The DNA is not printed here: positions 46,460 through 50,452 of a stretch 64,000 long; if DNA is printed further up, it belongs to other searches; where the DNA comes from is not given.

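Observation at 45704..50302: ABC ATPase plus a 1230-aa ABC-2 permease fused to an M1 zinc-peptidase domain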

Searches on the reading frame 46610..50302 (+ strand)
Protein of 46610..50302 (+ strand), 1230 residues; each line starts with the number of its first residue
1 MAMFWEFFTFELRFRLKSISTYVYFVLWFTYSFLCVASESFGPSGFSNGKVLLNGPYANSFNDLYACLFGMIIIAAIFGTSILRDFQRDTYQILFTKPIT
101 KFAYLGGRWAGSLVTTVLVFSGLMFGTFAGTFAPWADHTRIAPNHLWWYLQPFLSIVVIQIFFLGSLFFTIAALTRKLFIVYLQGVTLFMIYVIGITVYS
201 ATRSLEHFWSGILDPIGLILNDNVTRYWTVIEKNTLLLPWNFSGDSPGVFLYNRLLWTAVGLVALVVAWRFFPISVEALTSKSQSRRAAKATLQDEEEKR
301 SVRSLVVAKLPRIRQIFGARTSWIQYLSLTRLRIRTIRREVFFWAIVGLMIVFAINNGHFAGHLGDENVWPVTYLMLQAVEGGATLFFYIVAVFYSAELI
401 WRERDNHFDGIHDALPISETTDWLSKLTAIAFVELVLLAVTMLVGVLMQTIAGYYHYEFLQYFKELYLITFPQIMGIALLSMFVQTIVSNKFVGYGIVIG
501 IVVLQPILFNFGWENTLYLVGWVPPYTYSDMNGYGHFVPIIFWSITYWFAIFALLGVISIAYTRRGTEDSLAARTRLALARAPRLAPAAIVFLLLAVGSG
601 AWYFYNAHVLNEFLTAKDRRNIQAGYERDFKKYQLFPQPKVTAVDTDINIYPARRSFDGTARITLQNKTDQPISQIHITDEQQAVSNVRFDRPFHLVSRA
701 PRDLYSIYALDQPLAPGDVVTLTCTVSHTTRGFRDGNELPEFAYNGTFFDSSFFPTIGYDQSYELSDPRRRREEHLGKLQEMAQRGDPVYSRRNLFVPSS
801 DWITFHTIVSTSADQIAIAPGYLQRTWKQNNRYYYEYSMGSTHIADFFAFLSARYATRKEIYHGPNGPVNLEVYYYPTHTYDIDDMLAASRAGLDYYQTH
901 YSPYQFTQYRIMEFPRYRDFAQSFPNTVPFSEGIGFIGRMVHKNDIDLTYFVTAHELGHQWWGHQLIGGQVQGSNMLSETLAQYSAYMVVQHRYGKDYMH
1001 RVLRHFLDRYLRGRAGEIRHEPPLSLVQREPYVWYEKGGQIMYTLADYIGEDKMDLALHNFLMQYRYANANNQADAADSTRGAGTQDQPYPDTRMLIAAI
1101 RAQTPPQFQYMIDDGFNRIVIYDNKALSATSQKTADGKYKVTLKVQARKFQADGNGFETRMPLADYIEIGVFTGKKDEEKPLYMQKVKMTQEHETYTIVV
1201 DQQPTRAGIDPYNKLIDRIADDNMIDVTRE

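Call 7: search_protein_families(library=pfam, proteins=[window:46610-50302:+], max_evalue=0.01)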
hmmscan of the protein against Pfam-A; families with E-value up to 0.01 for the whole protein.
window:46610-50302:+ (1230 aa): 2 families
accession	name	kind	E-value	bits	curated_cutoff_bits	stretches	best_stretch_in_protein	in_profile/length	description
PF12730.13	ABC2_membrane_4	-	2.4e-13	50.9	27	1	337-501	9-173/179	ABC-2 family transporter protein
PF01433.26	Peptidase_M1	-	7e-11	42.6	27.7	1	894-1073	10-197/218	Peptidase family M1 domain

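Call 8: search_protein_families(library=ncbifam, proteins=[window:46610-50302:+], max_evalue=0.01)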
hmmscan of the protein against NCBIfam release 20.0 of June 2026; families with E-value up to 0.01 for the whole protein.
window:46610-50302:+ (1230 aa): 1 family
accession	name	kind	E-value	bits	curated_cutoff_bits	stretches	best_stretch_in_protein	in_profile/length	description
TIGR02412.1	pepN_strep_liv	equivalog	2.1e-07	29.7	591.2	1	881-990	219-327/832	aminopeptidase N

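Call 9: find_homologous_proteins(query=window:46610-50299:+, max_evalue=0.00001)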
Query window:46610-50299:+ (1230 aa): 2000 proteins with E <= 0.00001 among 8000 candidates; the best 120 are listed.
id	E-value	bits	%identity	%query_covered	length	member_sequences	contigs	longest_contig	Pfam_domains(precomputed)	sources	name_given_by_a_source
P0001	0.0e+0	2714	93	100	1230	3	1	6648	PF12730.14,PF01433.27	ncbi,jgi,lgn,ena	ncbi:MAG TPA: M1 family aminopeptidase [Acidobacteriaceae bacterium]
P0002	0.0e+0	2665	91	100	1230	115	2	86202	PF12730.14,PF01433.27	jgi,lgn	jgi:ABC-type transport system involved in multi-copper enzyme maturation permease subunit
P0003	0.0e+0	2451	83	100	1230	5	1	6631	PF12730.14,PF01433.27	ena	-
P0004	0.0e+0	2440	83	100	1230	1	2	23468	PF12730.14,PF01433.27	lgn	-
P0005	0.0e+0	2374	80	100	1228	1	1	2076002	PF12730.14,PF01433.27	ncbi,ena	-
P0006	0.0e+0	2360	80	100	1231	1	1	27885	PF12730.14,PF01433.27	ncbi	-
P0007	0.0e+0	2358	80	100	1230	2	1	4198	PF12730.14,PF01433.27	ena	-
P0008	0.0e+0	2355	83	95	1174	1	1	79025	PF12730.14,PF01433.27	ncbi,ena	-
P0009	0.0e+0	2350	79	100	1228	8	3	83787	PF12730.14,PF01433.27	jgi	jgi:ABC-2 type transport system permease protein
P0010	0.0e+0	2337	79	100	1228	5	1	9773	PF12730.14,PF01433.27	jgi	-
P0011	0.0e+0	2333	79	100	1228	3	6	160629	PF12730.14,PF01433.27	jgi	jgi:ABC-2 type transport system permease protein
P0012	0.0e+0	2322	79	100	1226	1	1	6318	PF12730.14,PF01433.27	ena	-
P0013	0.0e+0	2314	78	100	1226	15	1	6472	PF12730.14,PF01433.27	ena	-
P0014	0.0e+0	2314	79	100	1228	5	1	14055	PF12730.14,PF01433.27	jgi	jgi:ABC-2 type transport system permease protein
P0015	0.0e+0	2313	79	100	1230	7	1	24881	PF12730.14,PF01433.27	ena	-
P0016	0.0e+0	2312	78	100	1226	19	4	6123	PF12730.14,PF01433.27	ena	-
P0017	0.0e+0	2307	78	100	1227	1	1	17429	PF12730.14,PF01433.27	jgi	jgi:ABC-2 type transport system permease protein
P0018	0.0e+0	2305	78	100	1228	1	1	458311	PF12730.14,PF01433.27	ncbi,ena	-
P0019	0.0e+0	2303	79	100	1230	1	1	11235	PF12730.14,PF01433.27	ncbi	-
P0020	0.0e+0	2301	78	100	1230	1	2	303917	PF12730.14,PF01433.27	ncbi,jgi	ncbi:MAG: ABC transporter permease [Acidobacteriaceae bacterium]|jgi:ABC-type transport system invol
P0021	0.0e+0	2300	78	100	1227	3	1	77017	PF12679.14,PF12730.14,PF01433.27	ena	-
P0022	0.0e+0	2298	78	100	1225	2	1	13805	PF12730.14,PF01433.27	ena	-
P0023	0.0e+0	2298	77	100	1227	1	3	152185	PF12679.14,PF12730.14,PF01433.27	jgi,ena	-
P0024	0.0e+0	2293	78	100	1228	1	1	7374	PF12730.14,PF01433.27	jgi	jgi:ABC-2 type transport system permease protein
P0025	0.0e+0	2293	78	100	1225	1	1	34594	PF12730.14,PF01433.27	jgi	jgi:ABC-2 type transport system permease protein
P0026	0.0e+0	2291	77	100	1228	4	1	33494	PF12730.14,PF01433.27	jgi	-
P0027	0.0e+0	2291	78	100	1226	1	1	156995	PF12730.14,PF01433.27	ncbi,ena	-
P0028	0.0e+0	2290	77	100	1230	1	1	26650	PF12730.14,PF01433.27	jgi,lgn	-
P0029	0.0e+0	2290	77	100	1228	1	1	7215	PF12730.14,PF01433.27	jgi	jgi:ABC-2 type transport system permease protein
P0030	0.0e+0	2288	77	100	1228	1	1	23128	PF12679.14,PF12730.14,PF01433.27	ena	-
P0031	0.0e+0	2288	78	100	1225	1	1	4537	PF12730.14,PF01433.27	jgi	jgi:ABC-2 type transport system permease protein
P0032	0.0e+0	2287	78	100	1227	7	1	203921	PF12679.14,PF12730.14,PF01433.27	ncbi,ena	ncbi:MAG: M1 family aminopeptidase [Bryobacteraceae bacterium]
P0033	0.0e+0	2287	77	100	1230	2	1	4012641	PF12730.14,PF01433.27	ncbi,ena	-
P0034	0.0e+0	2285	77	100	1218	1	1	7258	PF12679.14,PF12730.14,PF01433.27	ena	-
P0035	0.0e+0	2285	77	100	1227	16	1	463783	PF12679.14,PF12730.14,PF01433.27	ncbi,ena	-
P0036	0.0e+0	2283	78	100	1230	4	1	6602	PF12730.14,PF01433.27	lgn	-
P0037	0.0e+0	2283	78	100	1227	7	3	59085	PF12730.14,PF01433.27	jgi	jgi:ABC-type transport system involved in multi-copper enzyme maturation permease subunit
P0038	0.0e+0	2283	78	100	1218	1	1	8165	PF12730.14,PF01433.27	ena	-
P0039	0.0e+0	2282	78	100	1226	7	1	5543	PF12730.14,PF01433.27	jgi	jgi:hypothetical protein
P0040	0.0e+0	2280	77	100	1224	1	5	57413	PF12730.14,PF01433.27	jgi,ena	-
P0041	0.0e+0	2280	77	100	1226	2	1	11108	PF12730.14,PF01433.27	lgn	-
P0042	0.0e+0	2278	77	100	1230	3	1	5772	PF12730.14,PF01433.27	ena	-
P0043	0.0e+0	2278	77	100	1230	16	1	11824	PF12730.14,PF01433.27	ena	-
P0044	0.0e+0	2276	77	100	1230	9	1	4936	PF12730.14,PF01433.27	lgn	-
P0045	0.0e+0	2274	77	100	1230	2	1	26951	PF12730.14,PF01433.27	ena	-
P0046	0.0e+0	2273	77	100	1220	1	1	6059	PF12730.14,PF01433.27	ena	-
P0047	0.0e+0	2273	77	100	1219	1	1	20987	PF12730.14,PF01433.27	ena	-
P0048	0.0e+0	2271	77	100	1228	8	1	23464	PF12730.14,PF01433.27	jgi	-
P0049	0.0e+0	2271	77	100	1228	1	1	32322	PF12730.14,PF01433.27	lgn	-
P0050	0.0e+0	2270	77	100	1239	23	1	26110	PF12730.14,PF01433.27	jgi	jgi:ABC-2 type transport system permease protein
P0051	0.0e+0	2270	77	100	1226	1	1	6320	PF12730.14,PF01433.27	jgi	jgi:ABC-2 type transport system permease protein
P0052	0.0e+0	2270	77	100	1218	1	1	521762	PF12730.14,PF01433.27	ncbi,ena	-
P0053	0.0e+0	2269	77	100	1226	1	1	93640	PF12730.14,PF01433.27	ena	-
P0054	0.0e+0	2267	76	100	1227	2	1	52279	PF12679.14,PF12730.14,PF01433.27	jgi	jgi:ABC-2 type transport system permease protein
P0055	0.0e+0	2266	77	100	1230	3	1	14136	PF12730.14,PF01433.27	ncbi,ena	-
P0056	0.0e+0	2265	77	100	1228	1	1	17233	PF12730.14,PF01433.27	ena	-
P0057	0.0e+0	2265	77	100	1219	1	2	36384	PF12730.14,PF01433.27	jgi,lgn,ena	jgi:ABC-2 type transport system permease protein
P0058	0.0e+0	2261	76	100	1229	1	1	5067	PF12730.14,PF01433.27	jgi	jgi:ABC-2 type transport system permease protein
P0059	0.0e+0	2261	76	100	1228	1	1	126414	PF12730.14,PF01433.27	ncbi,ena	-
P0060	0.0e+0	2260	77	100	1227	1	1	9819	PF12730.14,PF01433.27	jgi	jgi:ABC-2 type transport system permease protein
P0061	0.0e+0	2258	76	100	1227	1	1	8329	PF12679.14,PF12730.14,PF01433.27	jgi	jgi:ABC-2 type transport system permease protein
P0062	0.0e+0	2258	77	100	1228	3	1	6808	PF12730.14,PF01433.27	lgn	-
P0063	0.0e+0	2257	77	100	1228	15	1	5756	PF12730.14,PF01433.27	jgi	jgi:ABC-2 type transport system permease protein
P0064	0.0e+0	2256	77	100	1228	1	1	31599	PF12730.14,PF01433.27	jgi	jgi:ABC-2 type transport system permease protein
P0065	0.0e+0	2255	77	100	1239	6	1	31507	PF12730.14,PF01433.27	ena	-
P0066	0.0e+0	2254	76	100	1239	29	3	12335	PF12730.14,PF01433.27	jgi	jgi:ABC-2 type transport system permease protein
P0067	0.0e+0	2254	77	100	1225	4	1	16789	PF12730.14,PF01433.27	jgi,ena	-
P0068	0.0e+0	2253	76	100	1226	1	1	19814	PF12679.14,PF12730.14,PF01433.27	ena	-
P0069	0.0e+0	2253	77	100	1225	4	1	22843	PF12730.14,PF01433.27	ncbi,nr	ncbi:MAG TPA: ABC transporter permease [Bryobacteraceae bacterium]|nr:ABC transporter permease [Bryo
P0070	0.0e+0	2251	77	100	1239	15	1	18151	PF12730.14,PF01433.27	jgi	jgi:ABC-type transport system involved in multi-copper enzyme maturation permease subunit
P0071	0.0e+0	2251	77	100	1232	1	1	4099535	PF12730.14,PF01433.27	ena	-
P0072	0.0e+0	2247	77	100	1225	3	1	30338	PF12730.14,PF01433.27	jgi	-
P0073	0.0e+0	2247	77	100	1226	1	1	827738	PF12730.14,PF01433.27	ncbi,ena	-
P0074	0.0e+0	2246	77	100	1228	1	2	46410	PF12730.14,PF01433.27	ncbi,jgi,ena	jgi:hypothetical protein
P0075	0.0e+0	2244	76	100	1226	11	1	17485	PF12730.14,PF01433.27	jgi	jgi:hypothetical protein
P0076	0.0e+0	2241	76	100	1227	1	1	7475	PF12730.14,PF01433.27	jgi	jgi:ABC-2 type transport system permease protein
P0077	0.0e+0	2241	76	100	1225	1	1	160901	PF12730.14,PF01433.27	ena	-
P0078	0.0e+0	2238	76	100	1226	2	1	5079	PF12730.14,PF01433.27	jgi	jgi:ABC-type transport system involved in multi-copper enzyme maturation permease subunit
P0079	0.0e+0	2238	76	100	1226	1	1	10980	PF12730.14,PF01433.27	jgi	-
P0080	0.0e+0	2236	76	100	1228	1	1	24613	PF12730.14,PF01433.27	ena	-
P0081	0.0e+0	2235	76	100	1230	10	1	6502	PF12730.14,PF01433.27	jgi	jgi:ABC-2 type transport system permease protein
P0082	0.0e+0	2233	76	100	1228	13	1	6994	PF12730.14,PF01433.27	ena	-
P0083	0.0e+0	2232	76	100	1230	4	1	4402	PF12730.14,PF01433.27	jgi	jgi:ABC-2 type transport system permease protein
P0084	0.0e+0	2231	76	100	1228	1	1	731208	PF12730.14,PF01433.27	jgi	jgi:ABC-2 type transport system permease protein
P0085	0.0e+0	2230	76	100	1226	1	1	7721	PF12730.14,PF01433.27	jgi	jgi:hypothetical protein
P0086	0.0e+0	2229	76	100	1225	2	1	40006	PF12730.14,PF01433.27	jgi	jgi:hypothetical protein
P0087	0.0e+0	2227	76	100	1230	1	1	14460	PF12730.14,PF01433.27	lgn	-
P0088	0.0e+0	2226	76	100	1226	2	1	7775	PF12730.14,PF01433.27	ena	-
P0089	0.0e+0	2225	75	100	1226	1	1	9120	PF12730.14,PF01433.27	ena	-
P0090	0.0e+0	2224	76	100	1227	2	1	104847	PF12730.14,PF01433.27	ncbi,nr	ncbi:MAG TPA: M1 family aminopeptidase [Bryobacteraceae bacterium]|nr:M1 family aminopeptidase [Bryo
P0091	0.0e+0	2216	75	100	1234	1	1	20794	PF12730.14,PF01433.27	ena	-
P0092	0.0e+0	2216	76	100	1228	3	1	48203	PF12730.14,PF01433.27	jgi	jgi:hypothetical protein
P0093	0.0e+0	2215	75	100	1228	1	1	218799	PF12730.14,PF01433.27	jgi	jgi:ABC-2 type transport system permease protein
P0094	0.0e+0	2215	75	100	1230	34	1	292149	PF12730.14,PF01433.27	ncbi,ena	-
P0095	0.0e+0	2214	75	100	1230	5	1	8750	PF12730.14,PF01433.27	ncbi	ncbi:MAG TPA: ABC transporter permease [Gemmatimonadaceae bacterium]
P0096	0.0e+0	2213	75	100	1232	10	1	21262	PF12679.14,PF12730.14,PF01433.27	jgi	jgi:ABC-2 type transport system permease protein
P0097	0.0e+0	2213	75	100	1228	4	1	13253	PF12730.14,PF01433.27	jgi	jgi:hypothetical protein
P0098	0.0e+0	2211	75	100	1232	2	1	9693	PF12679.14,PF12730.14,PF01433.27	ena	-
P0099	0.0e+0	2211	76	100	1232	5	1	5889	PF12730.14,PF01433.27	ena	-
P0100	0.0e+0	2210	75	100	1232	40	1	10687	PF12679.14,PF12730.14,PF01433.27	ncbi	-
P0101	0.0e+0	2210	75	100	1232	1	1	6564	PF12679.14,PF12730.14,PF01433.27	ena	-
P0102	0.0e+0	2209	75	100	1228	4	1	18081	PF12730.14,PF01433.27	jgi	jgi:ABC-type transport system involved in multi-copper enzyme maturation permease subunit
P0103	0.0e+0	2208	75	100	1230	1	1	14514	PF12679.14,PF12730.14,PF01433.27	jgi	-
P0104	0.0e+0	2207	75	100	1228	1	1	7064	PF12730.14,PF01433.27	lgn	-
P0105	0.0e+0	2207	75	100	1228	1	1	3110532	PF12679.14,PF12730.14,PF01433.27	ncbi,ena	-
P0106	0.0e+0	2206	75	100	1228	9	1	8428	PF12730.14,PF01433.27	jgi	-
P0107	0.0e+0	2205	74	100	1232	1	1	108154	PF12730.14,PF01433.27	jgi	jgi:ABC-2 type transport system permease protein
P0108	0.0e+0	2201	75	100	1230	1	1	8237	PF12730.14,PF01433.27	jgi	jgi:ABC-2 type transport system permease protein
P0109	0.0e+0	2201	74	100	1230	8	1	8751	PF12730.14,PF01433.27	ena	-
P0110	0.0e+0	2198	75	100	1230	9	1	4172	PF12679.14,PF12730.14,PF01433.27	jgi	-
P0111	0.0e+0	2198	75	100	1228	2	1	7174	PF12730.14,PF01433.27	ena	-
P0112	0.0e+0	2196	75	100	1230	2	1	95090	PF12730.14,PF01433.27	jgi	-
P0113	0.0e+0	2195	75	100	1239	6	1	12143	PF12730.14,PF01433.27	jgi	jgi:ABC-2 type transport system permease protein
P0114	0.0e+0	2192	75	100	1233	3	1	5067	PF12730.14,PF01433.27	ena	-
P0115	0.0e+0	2191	74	100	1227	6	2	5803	PF12730.14,PF01433.27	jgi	jgi:ABC-2 type transport system permease protein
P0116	0.0e+0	2189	74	100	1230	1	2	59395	PF12730.14,PF01433.27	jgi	jgi:ABC-2 type transport system permease protein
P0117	0.0e+0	2187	74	100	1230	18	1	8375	PF12730.14,PF01433.27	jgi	jgi:hypothetical protein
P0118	0.0e+0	2187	75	100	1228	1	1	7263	PF12730.14,PF01433.27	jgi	jgi:ABC-type transport system involved in multi-copper enzyme maturation permease subunit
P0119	0.0e+0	2186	75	100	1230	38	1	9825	PF12730.14,PF01433.27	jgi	jgi:ABC-type transport system involved in multi-copper enzyme maturation permease subunit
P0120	0.0e+0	2184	74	100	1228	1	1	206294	PF12730.14,PF01433.27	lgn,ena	-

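Call 10: search_solved_structures(query=window:46610-50299:+, max_evalue=1, show_alignments=3)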
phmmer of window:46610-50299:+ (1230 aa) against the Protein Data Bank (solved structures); distinct sequences matched with E-value up to 1: 22.
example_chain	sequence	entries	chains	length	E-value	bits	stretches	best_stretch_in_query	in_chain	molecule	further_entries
6ea4_A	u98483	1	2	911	5.1e-08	34.3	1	869-1073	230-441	Endoplasmic reticulum aminopeptidase 2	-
7p7p_A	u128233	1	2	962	5.6e-08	34.1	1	869-1073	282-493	Endoplasmic reticulum aminopeptidase 2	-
7nsk_A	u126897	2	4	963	5.6e-08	34.1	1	869-1073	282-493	Endoplasmic reticulum aminopeptidase 2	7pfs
7nup_A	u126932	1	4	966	5.6e-08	34.1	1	869-1073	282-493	Endoplasmic reticulum aminopeptidase 2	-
5ab0_A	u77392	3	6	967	5.6e-08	34.1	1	869-1073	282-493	ENDOPLASMATIC RETICULUM AMINOPEPTIDASE 2 | Endoplasmic reticulum aminopeptidase 2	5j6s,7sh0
3se6_A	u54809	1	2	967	5.6e-08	34.1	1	869-1073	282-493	Endoplasmic reticulum aminopeptidase 2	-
5ab2_A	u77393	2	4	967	7.7e-08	33.7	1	869-1073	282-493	ENDOPLASMIC RETICULUM AMINOPEPTIDASE 2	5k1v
4e36_A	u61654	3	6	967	7.7e-08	33.7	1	869-1073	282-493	Endoplasmic reticulum aminopeptidase 2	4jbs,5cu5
3mdj_A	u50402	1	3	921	6e-06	27.4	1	868-1078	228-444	Endoplasmic reticulum aminopeptidase 1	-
6mgq_A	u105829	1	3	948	6.4e-06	27.3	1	868-1078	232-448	Endoplasmic reticulum aminopeptidase 1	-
9gjs_A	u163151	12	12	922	1.3e-05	26.3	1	868-1084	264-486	Endoplasmic reticulum aminopeptidase 1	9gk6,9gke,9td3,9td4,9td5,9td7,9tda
6t6r_A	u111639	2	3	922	1.3e-05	26.3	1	868-1084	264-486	Endoplasmic reticulum aminopeptidase 1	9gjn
6m8p_A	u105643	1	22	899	1.3e-05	26.3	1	868-1081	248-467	Endoplasmic reticulum aminopeptidase 1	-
6q4r_A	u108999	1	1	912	1.5e-05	26.1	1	868-1084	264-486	Endoplasmic reticulum aminopeptidase 1,Endoplasmic reticulum aminopeptidase 1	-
7z28_A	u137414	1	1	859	3.1e-05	25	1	868-1079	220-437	Endoplasmic reticulum aminopeptidase 1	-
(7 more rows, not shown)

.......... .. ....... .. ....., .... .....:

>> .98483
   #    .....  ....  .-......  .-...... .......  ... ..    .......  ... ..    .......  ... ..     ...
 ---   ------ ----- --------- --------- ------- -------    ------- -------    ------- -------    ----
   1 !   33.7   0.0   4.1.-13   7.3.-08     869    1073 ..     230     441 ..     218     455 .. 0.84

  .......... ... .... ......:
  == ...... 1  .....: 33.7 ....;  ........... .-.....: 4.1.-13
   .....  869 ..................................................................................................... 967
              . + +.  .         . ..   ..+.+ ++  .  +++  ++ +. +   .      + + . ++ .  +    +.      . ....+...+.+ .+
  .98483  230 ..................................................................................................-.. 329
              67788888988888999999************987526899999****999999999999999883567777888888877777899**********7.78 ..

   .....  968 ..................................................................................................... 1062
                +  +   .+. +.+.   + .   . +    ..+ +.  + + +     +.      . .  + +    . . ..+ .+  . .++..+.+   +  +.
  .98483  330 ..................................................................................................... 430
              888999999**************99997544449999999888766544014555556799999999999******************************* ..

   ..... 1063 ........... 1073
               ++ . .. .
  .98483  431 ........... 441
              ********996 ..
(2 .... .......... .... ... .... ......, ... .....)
